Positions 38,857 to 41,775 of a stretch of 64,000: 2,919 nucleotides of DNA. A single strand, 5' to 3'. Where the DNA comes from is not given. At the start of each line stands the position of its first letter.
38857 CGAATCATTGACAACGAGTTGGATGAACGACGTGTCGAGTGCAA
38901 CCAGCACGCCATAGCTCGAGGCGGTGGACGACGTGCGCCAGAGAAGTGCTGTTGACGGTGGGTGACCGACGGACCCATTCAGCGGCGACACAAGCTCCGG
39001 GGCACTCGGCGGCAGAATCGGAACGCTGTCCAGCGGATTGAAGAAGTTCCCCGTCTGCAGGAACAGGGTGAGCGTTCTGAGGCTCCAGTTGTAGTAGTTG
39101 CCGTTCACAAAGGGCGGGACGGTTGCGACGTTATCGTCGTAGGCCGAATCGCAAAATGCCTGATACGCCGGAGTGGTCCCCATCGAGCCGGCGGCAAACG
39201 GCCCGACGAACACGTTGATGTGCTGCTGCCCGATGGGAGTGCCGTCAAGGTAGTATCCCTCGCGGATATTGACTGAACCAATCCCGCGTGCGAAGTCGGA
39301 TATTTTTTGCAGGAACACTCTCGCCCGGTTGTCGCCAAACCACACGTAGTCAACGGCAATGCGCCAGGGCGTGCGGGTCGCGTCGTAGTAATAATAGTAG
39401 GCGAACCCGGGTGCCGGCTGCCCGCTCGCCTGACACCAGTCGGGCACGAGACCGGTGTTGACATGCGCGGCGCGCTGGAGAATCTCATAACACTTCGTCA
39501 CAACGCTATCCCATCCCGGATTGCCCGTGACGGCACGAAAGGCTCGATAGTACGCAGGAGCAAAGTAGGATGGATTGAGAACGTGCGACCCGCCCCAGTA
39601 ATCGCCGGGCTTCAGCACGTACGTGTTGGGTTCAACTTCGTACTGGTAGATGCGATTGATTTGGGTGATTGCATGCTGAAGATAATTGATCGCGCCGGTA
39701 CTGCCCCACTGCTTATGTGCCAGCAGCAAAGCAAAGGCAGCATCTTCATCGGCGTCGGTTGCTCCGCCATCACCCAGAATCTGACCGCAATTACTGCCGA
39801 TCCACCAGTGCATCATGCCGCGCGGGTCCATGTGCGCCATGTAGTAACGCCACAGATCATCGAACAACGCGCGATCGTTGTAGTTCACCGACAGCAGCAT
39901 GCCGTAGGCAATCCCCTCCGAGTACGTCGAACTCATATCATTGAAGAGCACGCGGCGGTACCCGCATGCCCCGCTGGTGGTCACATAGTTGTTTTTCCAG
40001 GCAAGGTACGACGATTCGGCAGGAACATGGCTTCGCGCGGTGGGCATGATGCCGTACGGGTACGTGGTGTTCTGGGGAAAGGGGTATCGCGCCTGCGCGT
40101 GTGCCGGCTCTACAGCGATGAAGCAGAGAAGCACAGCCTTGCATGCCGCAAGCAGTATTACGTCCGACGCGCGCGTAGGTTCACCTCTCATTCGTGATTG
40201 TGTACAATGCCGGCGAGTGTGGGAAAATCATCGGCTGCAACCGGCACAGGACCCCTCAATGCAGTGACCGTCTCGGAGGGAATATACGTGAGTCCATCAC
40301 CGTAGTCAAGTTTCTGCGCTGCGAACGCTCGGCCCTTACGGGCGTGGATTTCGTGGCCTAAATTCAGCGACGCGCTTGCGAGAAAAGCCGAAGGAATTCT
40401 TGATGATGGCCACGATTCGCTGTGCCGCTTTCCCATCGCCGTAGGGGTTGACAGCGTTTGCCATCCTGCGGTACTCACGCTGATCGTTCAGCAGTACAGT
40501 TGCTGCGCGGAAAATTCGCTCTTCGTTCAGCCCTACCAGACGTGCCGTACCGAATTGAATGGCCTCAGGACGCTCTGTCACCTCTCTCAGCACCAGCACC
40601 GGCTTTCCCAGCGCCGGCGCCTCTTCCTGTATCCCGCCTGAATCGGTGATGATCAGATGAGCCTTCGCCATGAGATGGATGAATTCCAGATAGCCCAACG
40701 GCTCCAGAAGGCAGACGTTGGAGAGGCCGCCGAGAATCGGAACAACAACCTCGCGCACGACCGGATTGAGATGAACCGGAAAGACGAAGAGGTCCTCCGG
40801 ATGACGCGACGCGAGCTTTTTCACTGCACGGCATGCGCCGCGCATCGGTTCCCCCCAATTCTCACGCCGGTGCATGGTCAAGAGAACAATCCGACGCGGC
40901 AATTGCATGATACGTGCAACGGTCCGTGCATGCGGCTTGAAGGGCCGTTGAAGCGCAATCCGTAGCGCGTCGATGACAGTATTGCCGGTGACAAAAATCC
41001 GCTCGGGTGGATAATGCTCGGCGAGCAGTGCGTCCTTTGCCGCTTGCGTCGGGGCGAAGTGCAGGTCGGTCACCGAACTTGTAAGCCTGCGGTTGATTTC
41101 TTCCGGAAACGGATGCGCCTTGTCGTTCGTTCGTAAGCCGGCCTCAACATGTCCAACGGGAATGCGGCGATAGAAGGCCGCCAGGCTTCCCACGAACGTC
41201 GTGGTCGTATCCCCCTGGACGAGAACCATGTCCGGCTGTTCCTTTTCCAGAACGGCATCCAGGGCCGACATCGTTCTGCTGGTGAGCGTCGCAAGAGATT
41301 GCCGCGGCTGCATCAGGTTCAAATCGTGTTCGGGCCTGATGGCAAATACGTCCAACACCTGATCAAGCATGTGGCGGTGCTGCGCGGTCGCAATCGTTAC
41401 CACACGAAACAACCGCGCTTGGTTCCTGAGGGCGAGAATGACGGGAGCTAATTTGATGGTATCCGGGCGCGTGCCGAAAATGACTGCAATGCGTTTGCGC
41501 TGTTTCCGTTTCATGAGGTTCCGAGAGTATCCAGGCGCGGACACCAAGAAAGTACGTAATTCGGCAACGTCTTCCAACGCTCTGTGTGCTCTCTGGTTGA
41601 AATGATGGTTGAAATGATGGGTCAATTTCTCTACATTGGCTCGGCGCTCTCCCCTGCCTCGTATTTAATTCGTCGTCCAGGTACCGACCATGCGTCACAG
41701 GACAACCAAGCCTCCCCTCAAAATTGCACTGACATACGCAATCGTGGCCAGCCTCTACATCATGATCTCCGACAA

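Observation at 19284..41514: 22-kb co-directional, translationally coupled polysaccharide locus with ABC export (Wzm/Wzt), bracketed by two GH8 hydrolases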

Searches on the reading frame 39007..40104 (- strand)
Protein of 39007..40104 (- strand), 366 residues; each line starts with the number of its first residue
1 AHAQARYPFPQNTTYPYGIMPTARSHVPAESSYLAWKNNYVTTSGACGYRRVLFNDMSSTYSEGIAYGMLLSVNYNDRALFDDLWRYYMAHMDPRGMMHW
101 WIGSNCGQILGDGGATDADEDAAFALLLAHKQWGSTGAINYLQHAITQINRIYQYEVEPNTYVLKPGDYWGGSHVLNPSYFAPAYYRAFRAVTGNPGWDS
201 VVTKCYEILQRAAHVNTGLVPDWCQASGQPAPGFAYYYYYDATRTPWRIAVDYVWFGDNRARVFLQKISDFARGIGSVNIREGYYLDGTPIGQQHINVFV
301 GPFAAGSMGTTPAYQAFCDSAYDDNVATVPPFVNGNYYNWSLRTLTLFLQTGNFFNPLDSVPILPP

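Call 41: search_solved_structures(query=window:39007-40104:-, max_evalue=1e-20, show_alignments=5)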
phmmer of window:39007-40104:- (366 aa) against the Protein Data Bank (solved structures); distinct sequences matched with E-value up to 1e-20: 5.
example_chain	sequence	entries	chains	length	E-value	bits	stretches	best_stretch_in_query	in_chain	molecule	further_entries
1cem_A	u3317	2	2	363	1.3e-97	330.2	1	10-359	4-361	CELLULASE CELA (1,4-BETA-D-GLUCAN-GLUCANOHYDROLASE) | endoglucanase A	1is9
1kwf_A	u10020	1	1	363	3.4e-96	325.6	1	10-359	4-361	Endoglucanase A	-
5xd0_A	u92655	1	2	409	3.1e-47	164.4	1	3-355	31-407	Glucanase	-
7cju_A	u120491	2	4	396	1.2e-36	129.6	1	4-358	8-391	Glucanase | chitosanase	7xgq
1v5c_A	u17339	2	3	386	2.2e-36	128.7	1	6-358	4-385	chitosanase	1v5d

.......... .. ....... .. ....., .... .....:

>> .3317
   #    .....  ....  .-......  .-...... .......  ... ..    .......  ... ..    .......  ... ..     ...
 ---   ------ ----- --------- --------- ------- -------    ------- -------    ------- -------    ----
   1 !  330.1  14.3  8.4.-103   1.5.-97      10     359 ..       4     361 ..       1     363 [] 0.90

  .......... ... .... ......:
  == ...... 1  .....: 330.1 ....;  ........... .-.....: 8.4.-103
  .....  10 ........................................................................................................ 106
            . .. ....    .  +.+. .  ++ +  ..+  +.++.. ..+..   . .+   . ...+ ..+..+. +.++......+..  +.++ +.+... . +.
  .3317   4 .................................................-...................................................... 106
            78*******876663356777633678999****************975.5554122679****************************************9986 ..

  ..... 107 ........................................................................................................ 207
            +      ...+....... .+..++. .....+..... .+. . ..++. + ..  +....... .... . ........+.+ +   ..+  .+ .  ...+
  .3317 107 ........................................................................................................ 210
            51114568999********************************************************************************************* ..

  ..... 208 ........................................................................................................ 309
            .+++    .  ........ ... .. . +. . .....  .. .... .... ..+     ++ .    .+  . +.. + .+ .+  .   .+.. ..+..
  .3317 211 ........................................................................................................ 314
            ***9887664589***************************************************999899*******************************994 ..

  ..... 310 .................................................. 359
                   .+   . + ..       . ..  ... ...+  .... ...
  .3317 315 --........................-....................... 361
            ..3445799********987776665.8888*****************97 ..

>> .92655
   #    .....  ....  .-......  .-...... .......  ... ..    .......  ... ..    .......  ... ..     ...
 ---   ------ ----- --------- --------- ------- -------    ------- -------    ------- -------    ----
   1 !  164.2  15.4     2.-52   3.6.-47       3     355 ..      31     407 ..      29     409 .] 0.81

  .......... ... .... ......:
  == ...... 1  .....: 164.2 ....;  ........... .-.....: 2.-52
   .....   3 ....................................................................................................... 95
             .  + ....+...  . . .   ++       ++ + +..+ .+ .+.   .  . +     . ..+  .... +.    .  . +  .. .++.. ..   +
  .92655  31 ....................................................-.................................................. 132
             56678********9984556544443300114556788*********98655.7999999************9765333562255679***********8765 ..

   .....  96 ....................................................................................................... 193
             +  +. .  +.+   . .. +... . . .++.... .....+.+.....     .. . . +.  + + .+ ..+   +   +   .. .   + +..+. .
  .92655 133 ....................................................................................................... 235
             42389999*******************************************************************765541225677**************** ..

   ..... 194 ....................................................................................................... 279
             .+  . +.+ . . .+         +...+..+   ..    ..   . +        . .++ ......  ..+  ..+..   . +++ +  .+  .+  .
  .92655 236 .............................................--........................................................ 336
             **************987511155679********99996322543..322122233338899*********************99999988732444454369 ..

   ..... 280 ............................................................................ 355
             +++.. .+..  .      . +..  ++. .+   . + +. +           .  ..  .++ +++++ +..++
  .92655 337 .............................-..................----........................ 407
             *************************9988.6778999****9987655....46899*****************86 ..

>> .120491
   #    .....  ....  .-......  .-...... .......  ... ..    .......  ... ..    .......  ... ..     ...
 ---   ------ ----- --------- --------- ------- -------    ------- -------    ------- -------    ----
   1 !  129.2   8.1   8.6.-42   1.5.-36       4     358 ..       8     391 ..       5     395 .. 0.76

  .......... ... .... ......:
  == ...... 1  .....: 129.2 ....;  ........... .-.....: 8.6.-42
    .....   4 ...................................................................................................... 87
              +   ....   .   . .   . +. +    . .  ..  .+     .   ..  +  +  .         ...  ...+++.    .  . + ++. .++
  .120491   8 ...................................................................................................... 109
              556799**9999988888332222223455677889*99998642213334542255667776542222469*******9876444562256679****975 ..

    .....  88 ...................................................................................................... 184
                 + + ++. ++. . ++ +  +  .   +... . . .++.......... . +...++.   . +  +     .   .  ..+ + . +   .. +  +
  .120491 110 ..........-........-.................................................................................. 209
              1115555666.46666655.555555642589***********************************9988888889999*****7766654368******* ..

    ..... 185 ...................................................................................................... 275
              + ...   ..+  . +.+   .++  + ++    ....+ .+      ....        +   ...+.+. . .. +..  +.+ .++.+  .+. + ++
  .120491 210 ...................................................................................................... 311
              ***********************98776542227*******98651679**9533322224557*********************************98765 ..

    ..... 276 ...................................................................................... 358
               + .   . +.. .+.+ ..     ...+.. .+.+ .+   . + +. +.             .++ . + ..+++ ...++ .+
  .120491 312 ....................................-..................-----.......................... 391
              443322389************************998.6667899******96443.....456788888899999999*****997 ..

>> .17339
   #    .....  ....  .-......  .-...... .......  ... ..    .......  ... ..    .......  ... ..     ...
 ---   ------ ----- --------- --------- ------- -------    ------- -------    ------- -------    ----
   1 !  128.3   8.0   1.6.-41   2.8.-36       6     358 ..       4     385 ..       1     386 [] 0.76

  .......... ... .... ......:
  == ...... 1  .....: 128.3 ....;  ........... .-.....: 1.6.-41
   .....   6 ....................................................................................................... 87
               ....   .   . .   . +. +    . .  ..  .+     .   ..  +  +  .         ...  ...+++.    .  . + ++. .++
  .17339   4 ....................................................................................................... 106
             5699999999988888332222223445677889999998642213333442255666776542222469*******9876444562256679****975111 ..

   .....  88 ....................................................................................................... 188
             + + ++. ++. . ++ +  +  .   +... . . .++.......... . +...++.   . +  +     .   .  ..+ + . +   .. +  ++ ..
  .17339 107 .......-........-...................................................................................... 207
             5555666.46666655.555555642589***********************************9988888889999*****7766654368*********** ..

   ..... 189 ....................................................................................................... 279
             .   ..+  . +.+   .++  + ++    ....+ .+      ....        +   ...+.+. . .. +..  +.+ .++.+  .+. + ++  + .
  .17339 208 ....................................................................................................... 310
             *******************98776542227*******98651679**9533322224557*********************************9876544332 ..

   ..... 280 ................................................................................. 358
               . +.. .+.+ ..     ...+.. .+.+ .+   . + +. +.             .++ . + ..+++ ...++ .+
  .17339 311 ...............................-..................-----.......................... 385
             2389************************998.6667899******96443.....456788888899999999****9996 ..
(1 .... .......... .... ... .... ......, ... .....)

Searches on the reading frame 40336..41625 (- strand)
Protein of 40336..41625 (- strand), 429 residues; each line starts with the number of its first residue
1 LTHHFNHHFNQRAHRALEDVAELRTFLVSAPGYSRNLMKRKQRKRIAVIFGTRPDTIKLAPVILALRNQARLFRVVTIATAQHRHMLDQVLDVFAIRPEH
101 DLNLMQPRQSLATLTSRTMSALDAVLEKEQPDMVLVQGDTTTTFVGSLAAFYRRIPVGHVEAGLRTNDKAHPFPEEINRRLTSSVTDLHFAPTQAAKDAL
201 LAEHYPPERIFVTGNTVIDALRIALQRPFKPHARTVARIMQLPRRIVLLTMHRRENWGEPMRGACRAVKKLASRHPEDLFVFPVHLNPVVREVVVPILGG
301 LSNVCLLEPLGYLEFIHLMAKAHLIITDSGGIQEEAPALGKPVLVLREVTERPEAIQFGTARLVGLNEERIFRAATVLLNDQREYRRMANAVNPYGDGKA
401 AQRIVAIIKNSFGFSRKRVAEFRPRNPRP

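Call 5: search_protein_families(library=pfam, proteins=[window:40336-41625:-], max_evalue=0.01)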
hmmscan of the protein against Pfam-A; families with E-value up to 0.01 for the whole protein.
window:40336-41625:- (429 aa): 3 families
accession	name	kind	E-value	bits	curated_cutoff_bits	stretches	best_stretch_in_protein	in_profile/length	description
PF02350.25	Epimerase_2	-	9.2e-122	406.6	30.6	1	70-409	6-347/347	UDP-N-acetylglucosamine 2-epimerase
PF13579.12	Glyco_trans_4_4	-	1.6e-05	25.7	29.7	1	77-215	22-157/158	Glycosyl transferase 4-like domain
PF13439.12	Glyco_transf_4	-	3.7e-05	24.3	28.5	1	100-217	44-166/170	Glycosyltransferase Family 4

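Call 7: search_protein_families(library=ncbifam, proteins=[window:40336-41625:-], max_evalue=0.001)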
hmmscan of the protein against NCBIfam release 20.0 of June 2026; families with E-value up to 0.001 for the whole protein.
window:40336-41625:- (429 aa): 3 families
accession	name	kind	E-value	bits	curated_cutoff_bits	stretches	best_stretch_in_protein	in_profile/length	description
TIGR00236.1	wecB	equivalog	4.3e-144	480.2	210.15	1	45-411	2-365/366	non-hydrolyzing UDP-N-acetylglucosamine 2-epimerase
TIGR03568.1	NeuC_NnaA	equivalog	1.5e-23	83.3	235.9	1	44-408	1-365/365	UDP-N-acetylglucosamine 2-epimerase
NF010135.0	PRK13609.1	equivalog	1.4e-07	30.8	500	1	179-411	141-368/388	diglucosyl diacylglycerol synthase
